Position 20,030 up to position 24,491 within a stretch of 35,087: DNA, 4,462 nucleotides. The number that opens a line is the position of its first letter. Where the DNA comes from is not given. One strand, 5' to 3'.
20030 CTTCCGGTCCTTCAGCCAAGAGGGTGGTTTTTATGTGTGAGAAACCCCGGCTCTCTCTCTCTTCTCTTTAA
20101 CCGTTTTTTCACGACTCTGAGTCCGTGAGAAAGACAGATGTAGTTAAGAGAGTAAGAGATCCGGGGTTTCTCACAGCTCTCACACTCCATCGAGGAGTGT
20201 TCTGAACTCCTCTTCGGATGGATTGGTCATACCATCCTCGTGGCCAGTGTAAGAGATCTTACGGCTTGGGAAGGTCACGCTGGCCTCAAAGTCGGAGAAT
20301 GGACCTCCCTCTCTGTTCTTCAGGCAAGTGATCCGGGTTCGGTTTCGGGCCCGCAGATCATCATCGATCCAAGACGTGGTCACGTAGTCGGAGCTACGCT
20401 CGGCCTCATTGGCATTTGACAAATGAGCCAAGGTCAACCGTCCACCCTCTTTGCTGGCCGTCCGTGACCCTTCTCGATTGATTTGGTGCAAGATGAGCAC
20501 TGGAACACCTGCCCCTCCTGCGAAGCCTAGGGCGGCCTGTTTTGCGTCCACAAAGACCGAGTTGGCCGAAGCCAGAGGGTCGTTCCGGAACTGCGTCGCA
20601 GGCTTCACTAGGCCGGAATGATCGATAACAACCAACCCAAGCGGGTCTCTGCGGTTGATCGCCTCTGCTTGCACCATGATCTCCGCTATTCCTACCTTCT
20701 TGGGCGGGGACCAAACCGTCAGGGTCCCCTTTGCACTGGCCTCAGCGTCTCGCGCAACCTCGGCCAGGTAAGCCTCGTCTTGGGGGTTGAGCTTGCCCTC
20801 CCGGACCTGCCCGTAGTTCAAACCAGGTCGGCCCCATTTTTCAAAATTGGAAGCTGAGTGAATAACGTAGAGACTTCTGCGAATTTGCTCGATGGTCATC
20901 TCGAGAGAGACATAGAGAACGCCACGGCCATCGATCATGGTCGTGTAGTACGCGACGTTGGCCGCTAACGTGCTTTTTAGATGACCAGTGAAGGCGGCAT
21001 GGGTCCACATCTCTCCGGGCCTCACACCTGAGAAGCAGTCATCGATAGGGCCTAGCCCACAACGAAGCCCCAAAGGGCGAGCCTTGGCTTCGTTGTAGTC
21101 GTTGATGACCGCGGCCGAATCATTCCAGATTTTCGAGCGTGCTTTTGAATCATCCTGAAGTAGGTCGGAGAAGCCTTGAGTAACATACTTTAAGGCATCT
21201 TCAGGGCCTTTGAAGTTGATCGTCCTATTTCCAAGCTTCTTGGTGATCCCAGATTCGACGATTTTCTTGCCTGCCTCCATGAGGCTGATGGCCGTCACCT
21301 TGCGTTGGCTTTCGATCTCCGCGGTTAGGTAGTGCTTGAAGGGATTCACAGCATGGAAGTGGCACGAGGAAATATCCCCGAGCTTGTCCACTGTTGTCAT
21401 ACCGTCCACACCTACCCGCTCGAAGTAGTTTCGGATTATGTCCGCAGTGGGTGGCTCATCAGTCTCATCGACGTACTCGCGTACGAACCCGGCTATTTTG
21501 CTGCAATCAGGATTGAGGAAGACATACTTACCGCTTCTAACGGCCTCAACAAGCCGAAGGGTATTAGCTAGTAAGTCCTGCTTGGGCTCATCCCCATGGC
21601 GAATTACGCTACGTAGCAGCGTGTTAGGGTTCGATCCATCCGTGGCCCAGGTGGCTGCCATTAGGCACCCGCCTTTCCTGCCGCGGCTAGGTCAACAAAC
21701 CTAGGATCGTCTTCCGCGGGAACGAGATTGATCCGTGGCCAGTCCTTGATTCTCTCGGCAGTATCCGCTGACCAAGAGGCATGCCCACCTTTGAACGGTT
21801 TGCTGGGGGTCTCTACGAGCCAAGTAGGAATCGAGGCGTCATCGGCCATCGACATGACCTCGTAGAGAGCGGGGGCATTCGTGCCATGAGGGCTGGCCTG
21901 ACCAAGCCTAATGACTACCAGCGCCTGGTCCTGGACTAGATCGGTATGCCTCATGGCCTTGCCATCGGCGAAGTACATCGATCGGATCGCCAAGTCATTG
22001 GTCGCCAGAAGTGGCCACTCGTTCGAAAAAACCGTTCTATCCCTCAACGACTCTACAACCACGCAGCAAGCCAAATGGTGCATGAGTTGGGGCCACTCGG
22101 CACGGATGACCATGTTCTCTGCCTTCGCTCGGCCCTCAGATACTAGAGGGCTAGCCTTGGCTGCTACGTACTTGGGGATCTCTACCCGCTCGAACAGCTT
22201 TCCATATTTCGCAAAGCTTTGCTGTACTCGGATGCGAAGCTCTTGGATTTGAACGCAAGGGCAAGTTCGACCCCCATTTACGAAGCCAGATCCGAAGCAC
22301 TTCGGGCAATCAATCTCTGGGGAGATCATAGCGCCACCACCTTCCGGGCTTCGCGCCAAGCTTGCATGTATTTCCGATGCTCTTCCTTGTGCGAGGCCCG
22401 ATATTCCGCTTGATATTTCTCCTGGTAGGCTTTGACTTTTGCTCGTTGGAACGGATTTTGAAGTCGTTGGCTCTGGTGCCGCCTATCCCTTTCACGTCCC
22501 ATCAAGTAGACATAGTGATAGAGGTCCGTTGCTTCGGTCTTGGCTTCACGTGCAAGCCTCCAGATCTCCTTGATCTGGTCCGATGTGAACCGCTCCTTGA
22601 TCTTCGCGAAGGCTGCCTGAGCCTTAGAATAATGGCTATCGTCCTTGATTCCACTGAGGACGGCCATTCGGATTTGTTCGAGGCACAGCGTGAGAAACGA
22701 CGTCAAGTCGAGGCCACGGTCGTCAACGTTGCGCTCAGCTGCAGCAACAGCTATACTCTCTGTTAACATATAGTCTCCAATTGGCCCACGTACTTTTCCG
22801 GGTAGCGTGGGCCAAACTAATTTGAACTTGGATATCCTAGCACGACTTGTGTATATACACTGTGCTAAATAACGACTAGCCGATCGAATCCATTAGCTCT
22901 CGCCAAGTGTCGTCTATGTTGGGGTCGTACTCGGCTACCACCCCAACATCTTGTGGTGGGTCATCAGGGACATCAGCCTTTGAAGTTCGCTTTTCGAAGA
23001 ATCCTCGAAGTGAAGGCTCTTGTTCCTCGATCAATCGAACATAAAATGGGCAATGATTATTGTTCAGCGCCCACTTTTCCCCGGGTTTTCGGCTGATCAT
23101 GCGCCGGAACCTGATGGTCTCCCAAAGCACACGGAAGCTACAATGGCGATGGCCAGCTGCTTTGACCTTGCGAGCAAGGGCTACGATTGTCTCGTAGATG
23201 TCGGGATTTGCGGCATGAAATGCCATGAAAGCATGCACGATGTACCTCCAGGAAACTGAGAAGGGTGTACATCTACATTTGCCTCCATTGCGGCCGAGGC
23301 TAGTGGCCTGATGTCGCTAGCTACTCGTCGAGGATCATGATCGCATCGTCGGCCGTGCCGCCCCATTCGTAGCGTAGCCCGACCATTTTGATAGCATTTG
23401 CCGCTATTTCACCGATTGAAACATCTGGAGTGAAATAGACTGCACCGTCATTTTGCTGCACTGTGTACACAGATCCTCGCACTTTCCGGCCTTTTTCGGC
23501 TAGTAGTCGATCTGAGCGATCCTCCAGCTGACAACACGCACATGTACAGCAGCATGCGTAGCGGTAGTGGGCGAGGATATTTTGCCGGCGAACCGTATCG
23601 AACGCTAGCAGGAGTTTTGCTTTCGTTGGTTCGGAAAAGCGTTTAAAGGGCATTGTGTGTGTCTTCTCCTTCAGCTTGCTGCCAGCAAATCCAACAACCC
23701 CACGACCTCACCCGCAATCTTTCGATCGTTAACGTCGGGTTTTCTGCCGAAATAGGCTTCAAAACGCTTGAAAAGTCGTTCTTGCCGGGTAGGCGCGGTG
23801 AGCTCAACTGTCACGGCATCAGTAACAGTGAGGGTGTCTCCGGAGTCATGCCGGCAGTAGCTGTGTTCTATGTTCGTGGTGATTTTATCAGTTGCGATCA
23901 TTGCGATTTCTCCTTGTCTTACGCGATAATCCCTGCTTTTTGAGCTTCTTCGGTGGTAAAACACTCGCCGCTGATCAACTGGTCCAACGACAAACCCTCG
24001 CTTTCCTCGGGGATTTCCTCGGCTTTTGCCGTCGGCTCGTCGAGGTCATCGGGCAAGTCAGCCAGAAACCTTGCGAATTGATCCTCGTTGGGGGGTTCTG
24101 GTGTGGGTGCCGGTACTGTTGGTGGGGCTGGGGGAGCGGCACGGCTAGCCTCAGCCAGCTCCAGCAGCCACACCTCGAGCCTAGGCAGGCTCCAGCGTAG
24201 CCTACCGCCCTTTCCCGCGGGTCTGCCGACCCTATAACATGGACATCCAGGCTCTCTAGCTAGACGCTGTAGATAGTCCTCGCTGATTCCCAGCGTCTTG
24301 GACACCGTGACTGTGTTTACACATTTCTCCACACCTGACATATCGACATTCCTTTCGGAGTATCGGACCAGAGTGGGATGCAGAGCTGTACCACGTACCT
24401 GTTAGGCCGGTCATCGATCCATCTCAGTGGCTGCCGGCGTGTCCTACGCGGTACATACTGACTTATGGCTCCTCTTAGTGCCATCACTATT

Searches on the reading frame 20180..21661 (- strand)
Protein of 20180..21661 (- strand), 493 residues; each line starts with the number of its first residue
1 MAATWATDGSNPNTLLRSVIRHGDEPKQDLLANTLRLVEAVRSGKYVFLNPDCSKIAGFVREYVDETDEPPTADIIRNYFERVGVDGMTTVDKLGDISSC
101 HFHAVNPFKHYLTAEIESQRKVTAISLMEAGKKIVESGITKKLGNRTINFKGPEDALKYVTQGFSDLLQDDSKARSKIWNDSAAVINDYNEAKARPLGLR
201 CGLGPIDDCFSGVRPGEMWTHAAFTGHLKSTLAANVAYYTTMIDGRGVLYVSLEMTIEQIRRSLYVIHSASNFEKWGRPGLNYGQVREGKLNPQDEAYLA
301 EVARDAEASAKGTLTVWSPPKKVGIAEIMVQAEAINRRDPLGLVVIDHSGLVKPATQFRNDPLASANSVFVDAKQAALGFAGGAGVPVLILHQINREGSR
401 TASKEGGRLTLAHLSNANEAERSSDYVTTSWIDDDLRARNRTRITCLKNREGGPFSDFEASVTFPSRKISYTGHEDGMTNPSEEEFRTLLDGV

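Call 6: search_protein_families(library=pfam, proteins=[window:20180-21661:-], max_evalue=0.01)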
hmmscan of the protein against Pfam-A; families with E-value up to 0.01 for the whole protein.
window:20180-21661:- (493 aa): 1 family
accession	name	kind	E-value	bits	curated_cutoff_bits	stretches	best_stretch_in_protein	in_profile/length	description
PF03796.21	DnaB_C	-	6.1e-16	59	27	1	198-452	1-237/255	DnaB-like helicase C terminal domain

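Call 43: find_homologous_proteins(query=window:20180-21661:-, max_evalue=1e-20)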
Query window:20180-21661:- (493 aa): 47 proteins with E <= 1e-20 among 8000 candidates.
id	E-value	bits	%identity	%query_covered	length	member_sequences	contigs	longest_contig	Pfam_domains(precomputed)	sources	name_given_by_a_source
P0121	0.0e+0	1121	100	100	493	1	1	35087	PF03796.22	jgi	jgi:hypothetical protein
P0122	3.1e-187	641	61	98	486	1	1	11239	PF03796.22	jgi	jgi:hypothetical protein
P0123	4.1e-85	305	37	97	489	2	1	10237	PF03796.22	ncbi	-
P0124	2.7e-82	295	39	92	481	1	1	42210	PF03796.22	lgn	-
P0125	3.2e-77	279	37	93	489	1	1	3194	PF06745.20,PF03796.22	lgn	-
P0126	2.0e-75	273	37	95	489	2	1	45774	PF06745.20,PF03796.22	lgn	-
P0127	1.3e-73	267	38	96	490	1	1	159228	PF06745.20,PF03796.22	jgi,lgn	jgi:replicative DNA helicase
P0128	1.5e-71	260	37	92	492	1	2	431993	PF03796.22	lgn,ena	-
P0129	2.6e-71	259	36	93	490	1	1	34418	PF06745.20,PF03796.22,PF13481.13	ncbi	-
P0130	9.9e-71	257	36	93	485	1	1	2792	PF06745.20,PF03796.22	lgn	-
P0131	4.9e-70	255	34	93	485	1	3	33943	PF03796.22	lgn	-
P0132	2.4e-69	253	34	94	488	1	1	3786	PF03796.22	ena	-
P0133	1.2e-68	250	42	49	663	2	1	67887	PF03796.22,PF14890.12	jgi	-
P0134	1.7e-67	246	35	93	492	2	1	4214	PF03796.22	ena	-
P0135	4.2e-67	245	35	94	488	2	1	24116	PF06745.20,PF03796.22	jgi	jgi:replicative DNA helicase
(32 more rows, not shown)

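Call 44: find_encoding_contigs(protein=P0122, flank=10000, max_places=3)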
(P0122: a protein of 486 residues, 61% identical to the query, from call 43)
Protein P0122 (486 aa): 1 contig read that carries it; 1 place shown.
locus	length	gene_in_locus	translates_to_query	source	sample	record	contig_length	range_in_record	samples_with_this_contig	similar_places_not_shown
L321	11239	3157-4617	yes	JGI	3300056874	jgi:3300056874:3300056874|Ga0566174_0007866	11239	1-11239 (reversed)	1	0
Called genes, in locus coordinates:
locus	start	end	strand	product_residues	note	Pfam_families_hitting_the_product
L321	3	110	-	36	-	?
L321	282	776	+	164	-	-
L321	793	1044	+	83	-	-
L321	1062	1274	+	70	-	-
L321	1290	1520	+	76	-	PF08279:HTH_11 (faint)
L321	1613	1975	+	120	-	-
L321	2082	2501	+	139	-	-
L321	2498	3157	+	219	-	-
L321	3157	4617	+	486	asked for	PF03796:DnaB_C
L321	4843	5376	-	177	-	-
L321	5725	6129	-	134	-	-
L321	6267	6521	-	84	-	-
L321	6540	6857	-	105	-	-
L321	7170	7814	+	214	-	PF13643:DUF4145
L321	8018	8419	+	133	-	-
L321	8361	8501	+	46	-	-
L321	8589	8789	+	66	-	-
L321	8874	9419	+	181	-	-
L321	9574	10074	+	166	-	-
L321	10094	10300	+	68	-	-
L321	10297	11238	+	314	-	?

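Call 45: find_encoding_contigs(protein=P0124, flank=10000, max_places=2)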
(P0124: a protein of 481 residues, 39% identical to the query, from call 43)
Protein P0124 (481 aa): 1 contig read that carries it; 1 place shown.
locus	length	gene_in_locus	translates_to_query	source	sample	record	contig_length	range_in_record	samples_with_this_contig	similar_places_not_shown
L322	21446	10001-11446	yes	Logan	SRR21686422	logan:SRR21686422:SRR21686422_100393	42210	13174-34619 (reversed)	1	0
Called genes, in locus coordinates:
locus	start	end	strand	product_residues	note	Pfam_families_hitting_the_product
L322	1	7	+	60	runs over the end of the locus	-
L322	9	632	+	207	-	-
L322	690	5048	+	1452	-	-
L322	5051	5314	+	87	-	-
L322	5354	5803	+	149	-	-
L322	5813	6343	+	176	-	-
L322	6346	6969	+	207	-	-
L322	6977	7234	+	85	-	-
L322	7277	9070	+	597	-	PF04851:ResIII (weak), PF00176:SNF2-rel_dom, PF00270:DEAD (faint), PF00271:Helicase_C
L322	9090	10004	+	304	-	-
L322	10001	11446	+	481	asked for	PF03796:DnaB_C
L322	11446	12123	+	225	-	PF01807:Zn_ribbon_DnaG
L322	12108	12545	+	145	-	-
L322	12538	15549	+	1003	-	PF00476:DNA_pol_A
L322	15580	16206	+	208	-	-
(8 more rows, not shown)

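Call 64: search_protein_families(library=pfam, proteins=[L321:8018-8419:+, L321:2498-3157:+], max_evalue=0.01)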
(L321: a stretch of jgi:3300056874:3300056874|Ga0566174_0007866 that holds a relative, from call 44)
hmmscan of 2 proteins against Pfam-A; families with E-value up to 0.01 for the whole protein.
L321:8018-8419:+ (133 aa): 0 families

L321:2498-3157:+ (219 aa): 0 families

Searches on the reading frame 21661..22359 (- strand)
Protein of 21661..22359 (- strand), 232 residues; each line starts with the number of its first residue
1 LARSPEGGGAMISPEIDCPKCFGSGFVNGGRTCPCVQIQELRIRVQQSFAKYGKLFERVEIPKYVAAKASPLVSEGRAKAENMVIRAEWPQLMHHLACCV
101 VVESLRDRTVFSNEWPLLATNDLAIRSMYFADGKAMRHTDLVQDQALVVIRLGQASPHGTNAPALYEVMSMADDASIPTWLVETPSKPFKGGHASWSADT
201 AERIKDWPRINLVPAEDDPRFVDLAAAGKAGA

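Call 6: search_protein_families(library=pfam, proteins=[window:21661-22359:-], max_evalue=0.01)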
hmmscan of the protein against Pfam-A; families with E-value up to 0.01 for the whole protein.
window:21661-22359:- (232 aa): 0 families

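Call 33: search_protein_families(library=phrogs, proteins=[window:21661-22359:-], max_evalue=0.01)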
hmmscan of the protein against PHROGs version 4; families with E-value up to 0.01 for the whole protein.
window:21661-22359:- (232 aa): 0 families

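Call 65: search_protein_families(library=pfam, proteins=[window:21661-22359:-], max_evalue=5)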
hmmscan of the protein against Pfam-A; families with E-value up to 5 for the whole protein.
window:21661-22359:- (232 aa): 1 family
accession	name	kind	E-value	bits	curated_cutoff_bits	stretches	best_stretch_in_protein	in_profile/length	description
PF14834.11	GST_C_4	-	0.1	13.1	30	1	64-89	32-57/117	Glutathione S-transferase, C-terminal domain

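Call 73: search_protein_representatives(protein=window:21661-22359:-)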
Query: 232 residues. Proteins with E-value up to 0.001 (for the whole library): 94; up to 1e-10: 4; up to 1e-30: 2. The best 94 are listed.
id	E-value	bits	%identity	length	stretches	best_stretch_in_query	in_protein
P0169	2.5e-89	315.2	65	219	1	11-229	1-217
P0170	3.7e-82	291.7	100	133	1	100-232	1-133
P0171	5.0e-23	98.3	47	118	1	119-226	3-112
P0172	3.1e-11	59.7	32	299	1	11-214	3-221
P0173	5.5e-10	55.6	37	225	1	62-197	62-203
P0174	2.3e-08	50.3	34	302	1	131-213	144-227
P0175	3.3e-08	49.7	32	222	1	12-200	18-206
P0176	3.8e-08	49.5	36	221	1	68-202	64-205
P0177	5.6e-08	49.0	33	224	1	76-204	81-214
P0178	1.1e-07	48.1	52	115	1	11-63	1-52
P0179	1.1e-07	48.0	38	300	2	138-212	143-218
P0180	1.2e-07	47.9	30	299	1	15-216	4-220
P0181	1.8e-07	47.4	27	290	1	17-212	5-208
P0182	2.0e-07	47.2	32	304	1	17-204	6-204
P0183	2.1e-07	47.2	32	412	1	17-228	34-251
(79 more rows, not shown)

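Call 75: search_protein_families(library=pfam, alignment_id=A2, max_evalue=0.01)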
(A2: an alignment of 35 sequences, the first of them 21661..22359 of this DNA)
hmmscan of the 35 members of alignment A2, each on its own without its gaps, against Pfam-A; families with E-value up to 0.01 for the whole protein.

A. member 1, window:21661-22359:- (232 aa): 0 families

B. families by the number of members that match (of 35 scanned): 1 family
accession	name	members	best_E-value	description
PF14917.11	CCDC74_C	1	0.0074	Coiled coil protein 74, C terminal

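Call 76: search_solved_structures(query=A2, max_evalue=1)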
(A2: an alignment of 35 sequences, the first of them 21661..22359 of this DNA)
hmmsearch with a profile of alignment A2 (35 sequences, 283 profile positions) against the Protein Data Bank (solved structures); distinct sequences matched with E-value up to 1: 2.
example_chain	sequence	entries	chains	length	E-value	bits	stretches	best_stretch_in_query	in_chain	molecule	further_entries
3lcz_A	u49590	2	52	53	0.26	14.3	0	5-23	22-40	Inhibitor of TRAP, regulated by T-BOX (Trp) sequence RtpA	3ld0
9hig_D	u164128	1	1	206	0.97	12.4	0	154-171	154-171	Small ribosomal subunit protein uS4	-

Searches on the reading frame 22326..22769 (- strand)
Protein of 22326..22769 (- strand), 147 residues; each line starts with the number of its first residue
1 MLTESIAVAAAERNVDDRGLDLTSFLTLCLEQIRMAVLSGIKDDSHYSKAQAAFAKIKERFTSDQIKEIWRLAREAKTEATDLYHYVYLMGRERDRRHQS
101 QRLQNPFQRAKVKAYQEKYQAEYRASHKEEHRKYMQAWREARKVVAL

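Call 6: search_protein_families(library=pfam, proteins=[window:22326-22769:-], max_evalue=0.01)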
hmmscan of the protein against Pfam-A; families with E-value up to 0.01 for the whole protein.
window:22326-22769:- (147 aa): 0 families

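Call 32: search_protein_families(library=phrogs, proteins=[window:22326-22769:-], max_evalue=0.01)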
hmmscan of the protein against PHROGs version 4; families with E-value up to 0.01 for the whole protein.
window:22326-22769:- (147 aa): 0 families

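Call 65: search_protein_families(library=pfam, proteins=[window:22326-22769:-], max_evalue=5)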
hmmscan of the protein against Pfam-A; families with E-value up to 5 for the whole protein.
window:22326-22769:- (147 aa): 1 family
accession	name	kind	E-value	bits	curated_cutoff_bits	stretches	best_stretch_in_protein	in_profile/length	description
PF25411.1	DUF7888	-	0.041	13.8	27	1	31-92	12-74/138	Domain of unknown function (DUF7888)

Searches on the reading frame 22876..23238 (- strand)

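Call 32: search_protein_families(library=phrogs, proteins=[window:22876-23238:-], max_evalue=0.01)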
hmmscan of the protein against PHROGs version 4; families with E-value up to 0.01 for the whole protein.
window:22876-23238:- (120 aa): 1 family
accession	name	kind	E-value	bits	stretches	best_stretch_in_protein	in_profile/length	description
phrog_13625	-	unknown function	2.8e-22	79.6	1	3-89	7-92/94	-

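Call 109: search_protein_families(library=padloc, proteins=[window:22876-23238:-], max_evalue=0.01)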
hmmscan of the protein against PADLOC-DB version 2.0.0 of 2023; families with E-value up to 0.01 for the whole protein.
window:22876-23238:- (120 aa): 0 families

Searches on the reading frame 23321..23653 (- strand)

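Call 32: search_protein_families(library=phrogs, proteins=[window:23321-23653:-], max_evalue=0.01)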
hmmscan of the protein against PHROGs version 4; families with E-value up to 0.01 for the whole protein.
window:23321-23653:- (110 aa): 0 families

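Call 65: search_protein_families(library=pfam, proteins=[window:23321-23653:-], max_evalue=5)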
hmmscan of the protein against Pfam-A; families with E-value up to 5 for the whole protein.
window:23321-23653:- (110 aa): 1 family
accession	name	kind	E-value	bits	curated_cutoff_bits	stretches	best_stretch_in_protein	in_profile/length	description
PF21831.1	DUF6891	-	4.4e-08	33.7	27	1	12-107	71-180/189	Domain of unknown function (DUF6891)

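Call 109: search_protein_families(library=padloc, proteins=[window:23321-23653:-], max_evalue=0.01)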
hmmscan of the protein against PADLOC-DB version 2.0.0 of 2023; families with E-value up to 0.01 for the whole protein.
window:23321-23653:- (110 aa): 0 families

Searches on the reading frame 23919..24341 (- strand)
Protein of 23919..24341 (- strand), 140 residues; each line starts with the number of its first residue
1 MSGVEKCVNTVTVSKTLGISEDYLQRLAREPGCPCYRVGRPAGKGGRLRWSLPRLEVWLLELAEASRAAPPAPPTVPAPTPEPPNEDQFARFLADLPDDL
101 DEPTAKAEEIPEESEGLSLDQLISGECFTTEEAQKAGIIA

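Call 32: search_protein_families(library=phrogs, proteins=[window:23919-24341:-], max_evalue=0.01)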
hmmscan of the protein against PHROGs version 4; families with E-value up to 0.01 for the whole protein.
window:23919-24341:- (140 aa): 1 family
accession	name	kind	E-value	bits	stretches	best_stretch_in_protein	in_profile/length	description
phrog_12638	-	unknown function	0.0074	16.9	1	43-116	179-234/291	-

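Call 65: search_protein_families(library=pfam, proteins=[window:23919-24341:-], max_evalue=5)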
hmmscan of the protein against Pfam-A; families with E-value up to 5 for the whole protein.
window:23919-24341:- (140 aa): 2 families
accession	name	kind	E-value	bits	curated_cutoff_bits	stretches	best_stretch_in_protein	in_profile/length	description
PF12728.13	HTH_17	-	0.06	14.1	27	1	13-59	7-47/51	Helix-turn-helix domain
PF07553.16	Lipoprotein_Ltp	-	0.23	12.1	23.2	1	119-134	25-42/48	Host cell surface-exposed lipoprotein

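Call 109: search_protein_families(library=padloc, proteins=[window:23919-24341:-], max_evalue=0.01)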
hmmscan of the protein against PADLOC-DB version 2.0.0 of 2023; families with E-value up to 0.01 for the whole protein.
window:23919-24341:- (140 aa): 0 families
